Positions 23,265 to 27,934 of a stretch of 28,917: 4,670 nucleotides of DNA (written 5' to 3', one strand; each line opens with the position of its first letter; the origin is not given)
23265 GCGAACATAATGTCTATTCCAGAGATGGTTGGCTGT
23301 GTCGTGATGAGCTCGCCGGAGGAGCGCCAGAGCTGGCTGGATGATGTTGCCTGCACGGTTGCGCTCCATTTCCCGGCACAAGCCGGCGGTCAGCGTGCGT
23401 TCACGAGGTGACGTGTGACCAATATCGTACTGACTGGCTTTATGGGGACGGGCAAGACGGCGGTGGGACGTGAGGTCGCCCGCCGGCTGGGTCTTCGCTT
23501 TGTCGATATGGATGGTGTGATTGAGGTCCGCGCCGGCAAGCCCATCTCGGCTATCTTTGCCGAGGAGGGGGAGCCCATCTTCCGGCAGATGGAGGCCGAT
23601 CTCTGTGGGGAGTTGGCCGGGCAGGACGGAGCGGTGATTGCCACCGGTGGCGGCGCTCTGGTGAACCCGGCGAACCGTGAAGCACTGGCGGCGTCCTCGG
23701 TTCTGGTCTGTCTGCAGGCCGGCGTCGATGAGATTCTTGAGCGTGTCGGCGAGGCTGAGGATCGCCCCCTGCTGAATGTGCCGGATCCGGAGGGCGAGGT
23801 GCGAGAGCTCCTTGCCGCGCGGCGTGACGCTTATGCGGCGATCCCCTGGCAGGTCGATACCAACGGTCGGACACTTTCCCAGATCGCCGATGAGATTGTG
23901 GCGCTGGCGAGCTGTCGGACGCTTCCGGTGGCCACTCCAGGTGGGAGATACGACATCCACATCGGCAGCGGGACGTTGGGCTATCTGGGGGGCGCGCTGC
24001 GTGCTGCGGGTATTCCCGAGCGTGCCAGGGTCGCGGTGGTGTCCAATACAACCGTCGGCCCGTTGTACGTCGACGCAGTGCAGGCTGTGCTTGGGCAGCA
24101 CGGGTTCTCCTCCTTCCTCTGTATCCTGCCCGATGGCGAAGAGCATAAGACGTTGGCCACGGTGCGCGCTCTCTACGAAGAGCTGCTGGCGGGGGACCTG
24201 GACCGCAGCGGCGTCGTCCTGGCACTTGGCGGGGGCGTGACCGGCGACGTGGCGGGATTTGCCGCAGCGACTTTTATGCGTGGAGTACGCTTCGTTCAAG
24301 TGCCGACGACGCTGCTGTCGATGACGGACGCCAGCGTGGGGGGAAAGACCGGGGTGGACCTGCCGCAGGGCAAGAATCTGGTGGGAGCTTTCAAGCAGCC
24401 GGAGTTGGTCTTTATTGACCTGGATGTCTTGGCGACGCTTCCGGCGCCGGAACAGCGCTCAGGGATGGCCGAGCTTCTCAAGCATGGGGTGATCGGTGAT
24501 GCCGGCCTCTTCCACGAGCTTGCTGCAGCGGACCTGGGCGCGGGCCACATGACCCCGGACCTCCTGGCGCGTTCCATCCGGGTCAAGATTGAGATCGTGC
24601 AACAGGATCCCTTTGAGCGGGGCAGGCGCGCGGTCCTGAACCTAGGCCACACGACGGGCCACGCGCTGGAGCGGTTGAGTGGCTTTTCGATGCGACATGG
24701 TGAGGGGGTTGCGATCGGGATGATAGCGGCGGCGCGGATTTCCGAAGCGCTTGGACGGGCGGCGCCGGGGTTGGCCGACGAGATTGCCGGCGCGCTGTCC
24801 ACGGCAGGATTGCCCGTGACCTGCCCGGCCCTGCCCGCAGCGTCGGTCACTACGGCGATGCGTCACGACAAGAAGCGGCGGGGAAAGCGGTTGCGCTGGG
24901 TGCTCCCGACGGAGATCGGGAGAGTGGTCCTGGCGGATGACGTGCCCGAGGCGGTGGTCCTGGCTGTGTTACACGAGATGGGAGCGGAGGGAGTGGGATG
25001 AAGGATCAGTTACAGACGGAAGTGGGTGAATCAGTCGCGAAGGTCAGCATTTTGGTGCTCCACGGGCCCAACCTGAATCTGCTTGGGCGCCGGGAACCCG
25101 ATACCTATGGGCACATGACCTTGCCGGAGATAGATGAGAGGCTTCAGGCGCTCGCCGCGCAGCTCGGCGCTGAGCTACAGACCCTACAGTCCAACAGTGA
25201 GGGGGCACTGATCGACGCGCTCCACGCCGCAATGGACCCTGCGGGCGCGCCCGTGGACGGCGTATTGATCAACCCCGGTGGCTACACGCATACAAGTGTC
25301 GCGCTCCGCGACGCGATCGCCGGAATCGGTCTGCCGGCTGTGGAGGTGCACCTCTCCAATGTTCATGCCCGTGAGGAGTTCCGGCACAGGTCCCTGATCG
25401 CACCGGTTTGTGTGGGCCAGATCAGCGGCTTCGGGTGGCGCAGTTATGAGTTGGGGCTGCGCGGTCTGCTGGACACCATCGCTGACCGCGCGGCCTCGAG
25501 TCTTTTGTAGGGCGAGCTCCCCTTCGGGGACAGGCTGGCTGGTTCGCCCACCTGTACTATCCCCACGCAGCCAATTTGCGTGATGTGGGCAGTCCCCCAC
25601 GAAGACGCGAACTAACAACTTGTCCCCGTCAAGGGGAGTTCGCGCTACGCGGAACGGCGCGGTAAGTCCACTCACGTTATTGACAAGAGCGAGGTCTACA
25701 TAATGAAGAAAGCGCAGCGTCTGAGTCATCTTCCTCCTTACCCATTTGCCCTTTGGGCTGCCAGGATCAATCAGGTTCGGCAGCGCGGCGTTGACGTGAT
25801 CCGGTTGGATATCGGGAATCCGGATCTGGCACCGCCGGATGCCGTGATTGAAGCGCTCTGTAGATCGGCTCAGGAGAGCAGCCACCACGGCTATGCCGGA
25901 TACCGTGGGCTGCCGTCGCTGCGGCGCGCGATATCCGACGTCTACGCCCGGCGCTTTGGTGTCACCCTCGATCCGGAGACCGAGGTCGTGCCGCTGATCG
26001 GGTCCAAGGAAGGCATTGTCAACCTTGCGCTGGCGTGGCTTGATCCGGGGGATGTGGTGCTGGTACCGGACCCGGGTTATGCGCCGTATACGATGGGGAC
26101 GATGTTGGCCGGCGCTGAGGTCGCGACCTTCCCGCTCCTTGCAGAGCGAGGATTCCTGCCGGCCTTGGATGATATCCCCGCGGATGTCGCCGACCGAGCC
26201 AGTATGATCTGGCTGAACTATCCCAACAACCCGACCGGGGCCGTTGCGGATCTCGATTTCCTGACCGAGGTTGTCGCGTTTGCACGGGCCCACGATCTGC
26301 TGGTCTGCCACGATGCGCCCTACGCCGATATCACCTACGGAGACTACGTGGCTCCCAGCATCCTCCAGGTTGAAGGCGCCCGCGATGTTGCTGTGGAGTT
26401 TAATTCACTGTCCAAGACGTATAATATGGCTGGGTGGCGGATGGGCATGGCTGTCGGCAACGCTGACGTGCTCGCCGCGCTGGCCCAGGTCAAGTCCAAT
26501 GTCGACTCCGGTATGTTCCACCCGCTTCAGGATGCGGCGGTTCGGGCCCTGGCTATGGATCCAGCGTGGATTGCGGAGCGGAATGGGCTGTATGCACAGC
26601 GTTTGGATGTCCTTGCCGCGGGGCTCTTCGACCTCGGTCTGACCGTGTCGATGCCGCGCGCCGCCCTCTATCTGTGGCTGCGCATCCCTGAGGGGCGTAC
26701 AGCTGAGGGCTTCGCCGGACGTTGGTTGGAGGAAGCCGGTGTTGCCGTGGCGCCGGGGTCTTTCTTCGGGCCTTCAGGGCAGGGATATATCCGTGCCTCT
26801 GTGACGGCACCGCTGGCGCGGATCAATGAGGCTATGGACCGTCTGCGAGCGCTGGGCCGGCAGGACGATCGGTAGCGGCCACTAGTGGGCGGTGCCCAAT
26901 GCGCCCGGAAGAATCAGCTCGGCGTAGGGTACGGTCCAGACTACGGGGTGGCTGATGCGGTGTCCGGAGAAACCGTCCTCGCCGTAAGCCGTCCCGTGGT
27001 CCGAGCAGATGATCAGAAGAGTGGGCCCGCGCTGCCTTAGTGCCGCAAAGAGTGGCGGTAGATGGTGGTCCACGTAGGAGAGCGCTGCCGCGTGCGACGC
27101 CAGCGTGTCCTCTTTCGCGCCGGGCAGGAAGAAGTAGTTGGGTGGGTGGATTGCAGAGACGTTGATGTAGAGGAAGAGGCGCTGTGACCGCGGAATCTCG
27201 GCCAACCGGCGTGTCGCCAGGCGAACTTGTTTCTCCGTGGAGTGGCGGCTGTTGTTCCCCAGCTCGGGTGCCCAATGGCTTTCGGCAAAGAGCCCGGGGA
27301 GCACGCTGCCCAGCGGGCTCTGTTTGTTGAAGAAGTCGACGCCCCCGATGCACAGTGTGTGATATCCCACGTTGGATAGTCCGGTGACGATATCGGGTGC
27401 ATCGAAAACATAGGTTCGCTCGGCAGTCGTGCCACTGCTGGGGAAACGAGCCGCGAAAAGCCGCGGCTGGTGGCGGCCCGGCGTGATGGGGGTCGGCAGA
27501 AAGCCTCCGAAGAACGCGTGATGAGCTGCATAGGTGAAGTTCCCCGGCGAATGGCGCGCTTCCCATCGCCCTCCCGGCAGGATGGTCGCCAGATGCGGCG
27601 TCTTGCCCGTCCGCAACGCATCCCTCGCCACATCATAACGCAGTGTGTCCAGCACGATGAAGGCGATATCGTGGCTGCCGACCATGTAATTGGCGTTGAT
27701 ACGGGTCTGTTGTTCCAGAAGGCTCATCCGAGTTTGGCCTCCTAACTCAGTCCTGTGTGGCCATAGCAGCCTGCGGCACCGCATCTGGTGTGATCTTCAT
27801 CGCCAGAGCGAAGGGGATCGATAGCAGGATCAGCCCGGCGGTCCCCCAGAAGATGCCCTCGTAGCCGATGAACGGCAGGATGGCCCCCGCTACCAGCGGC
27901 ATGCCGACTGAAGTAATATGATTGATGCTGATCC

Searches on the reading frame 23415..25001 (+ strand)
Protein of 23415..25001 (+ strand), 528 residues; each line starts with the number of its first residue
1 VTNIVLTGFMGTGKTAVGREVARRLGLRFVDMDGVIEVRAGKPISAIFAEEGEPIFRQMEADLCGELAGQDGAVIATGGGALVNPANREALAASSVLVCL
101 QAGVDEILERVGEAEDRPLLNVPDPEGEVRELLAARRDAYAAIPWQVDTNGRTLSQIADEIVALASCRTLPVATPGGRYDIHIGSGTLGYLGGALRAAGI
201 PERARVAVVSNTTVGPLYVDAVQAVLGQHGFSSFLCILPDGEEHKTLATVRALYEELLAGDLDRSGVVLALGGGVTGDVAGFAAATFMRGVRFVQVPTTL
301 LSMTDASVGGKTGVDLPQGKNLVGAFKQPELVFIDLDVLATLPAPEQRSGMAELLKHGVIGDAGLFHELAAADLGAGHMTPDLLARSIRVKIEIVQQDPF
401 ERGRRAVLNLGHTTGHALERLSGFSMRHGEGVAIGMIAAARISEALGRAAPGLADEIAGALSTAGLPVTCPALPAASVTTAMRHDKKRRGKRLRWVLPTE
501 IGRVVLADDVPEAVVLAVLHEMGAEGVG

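Call 55: search_protein_families(library=pfam, proteins=[window:23415-25001:+])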
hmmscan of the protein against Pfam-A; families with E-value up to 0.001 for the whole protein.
window:23415-25001:+ (528 aa): 6 families
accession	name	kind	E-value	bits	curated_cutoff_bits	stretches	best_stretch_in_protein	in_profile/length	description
PF01761.26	DHQ_synthase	-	9e-46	154.7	24.2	1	236-347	2-113/115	3-dehydroquinate synthase N-terminal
PF01202.28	SKI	-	3e-41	141.7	22.1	1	10-163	1-156/159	Shikimate kinase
PF24621.2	DHQS_C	-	2.9e-38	131.5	27.6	1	350-487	1-143/144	3-dehydroquinate synthase C-terminal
PF13685.12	Fe-ADH_2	-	2.2e-09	37.9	28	1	183-343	2-149/149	Iron-containing alcohol dehydrogenase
PF00465.25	Fe-ADH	-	3.9e-05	23.8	31.3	1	181-306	4-140/168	Iron-containing alcohol dehydrogenase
PF13238.12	AAA_18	-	5.1e-05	24.2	29.4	1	4-111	1-108/128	AAA domain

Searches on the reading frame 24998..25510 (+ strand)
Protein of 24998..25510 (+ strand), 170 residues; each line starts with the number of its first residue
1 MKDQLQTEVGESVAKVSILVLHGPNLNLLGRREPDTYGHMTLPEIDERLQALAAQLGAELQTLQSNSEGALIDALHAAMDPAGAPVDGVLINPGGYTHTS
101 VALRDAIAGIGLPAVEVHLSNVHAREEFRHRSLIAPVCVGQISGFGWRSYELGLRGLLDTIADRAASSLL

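Call 55: search_protein_families(library=pfam, proteins=[window:24998-25510:+])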
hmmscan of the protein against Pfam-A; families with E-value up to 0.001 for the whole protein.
window:24998-25510:+ (170 aa): 1 family
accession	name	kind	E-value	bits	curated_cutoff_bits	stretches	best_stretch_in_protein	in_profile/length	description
PF01220.24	DHquinase_II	-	2.5e-57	192.9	23.3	1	18-157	2-137/138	Dehydroquinase class II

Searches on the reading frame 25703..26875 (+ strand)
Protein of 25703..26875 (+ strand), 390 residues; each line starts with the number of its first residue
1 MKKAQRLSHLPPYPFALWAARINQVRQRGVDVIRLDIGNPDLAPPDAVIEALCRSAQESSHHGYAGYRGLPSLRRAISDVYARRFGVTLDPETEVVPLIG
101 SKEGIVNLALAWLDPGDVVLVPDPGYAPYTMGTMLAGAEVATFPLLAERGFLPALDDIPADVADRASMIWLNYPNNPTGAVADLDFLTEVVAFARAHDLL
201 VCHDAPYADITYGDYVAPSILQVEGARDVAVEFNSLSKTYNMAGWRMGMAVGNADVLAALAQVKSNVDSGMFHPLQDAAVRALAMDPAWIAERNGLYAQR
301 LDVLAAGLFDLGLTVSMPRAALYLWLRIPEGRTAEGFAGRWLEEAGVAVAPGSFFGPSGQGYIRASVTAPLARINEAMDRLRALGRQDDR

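Call 55: search_protein_families(library=pfam, proteins=[window:25703-26875:+])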
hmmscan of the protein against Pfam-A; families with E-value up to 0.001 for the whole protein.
window:25703-26875:+ (390 aa): 1 family
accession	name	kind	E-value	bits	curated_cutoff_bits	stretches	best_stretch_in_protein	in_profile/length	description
PF00155.27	Aminotran_1_2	-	3.7e-63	214.3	19.7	1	31-381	2-361/361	Aminotransferase class I and II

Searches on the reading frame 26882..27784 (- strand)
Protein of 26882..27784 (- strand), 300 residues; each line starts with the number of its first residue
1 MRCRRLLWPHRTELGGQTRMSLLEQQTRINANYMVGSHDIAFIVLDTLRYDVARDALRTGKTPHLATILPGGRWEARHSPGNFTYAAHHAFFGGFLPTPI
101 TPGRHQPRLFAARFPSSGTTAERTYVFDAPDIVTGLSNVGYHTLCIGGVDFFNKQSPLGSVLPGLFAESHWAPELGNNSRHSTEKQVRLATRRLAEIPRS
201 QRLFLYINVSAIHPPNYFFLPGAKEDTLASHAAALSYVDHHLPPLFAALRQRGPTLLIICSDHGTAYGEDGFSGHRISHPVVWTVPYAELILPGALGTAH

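Call 55: search_protein_families(library=pfam, proteins=[window:26882-27784:-])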
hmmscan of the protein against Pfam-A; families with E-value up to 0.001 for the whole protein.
window:26882-27784:- (300 aa): 2 families
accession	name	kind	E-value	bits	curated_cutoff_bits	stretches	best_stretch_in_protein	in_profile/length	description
PF00884.28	Sulfatase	-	3.1e-08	33.7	25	1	132-277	83-255/301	Sulfatase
PF01663.27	Phosphodiest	-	0.00013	22.1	23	0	231-266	184-222/342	Type I phosphodiesterase / nucleotide pyrophosphatase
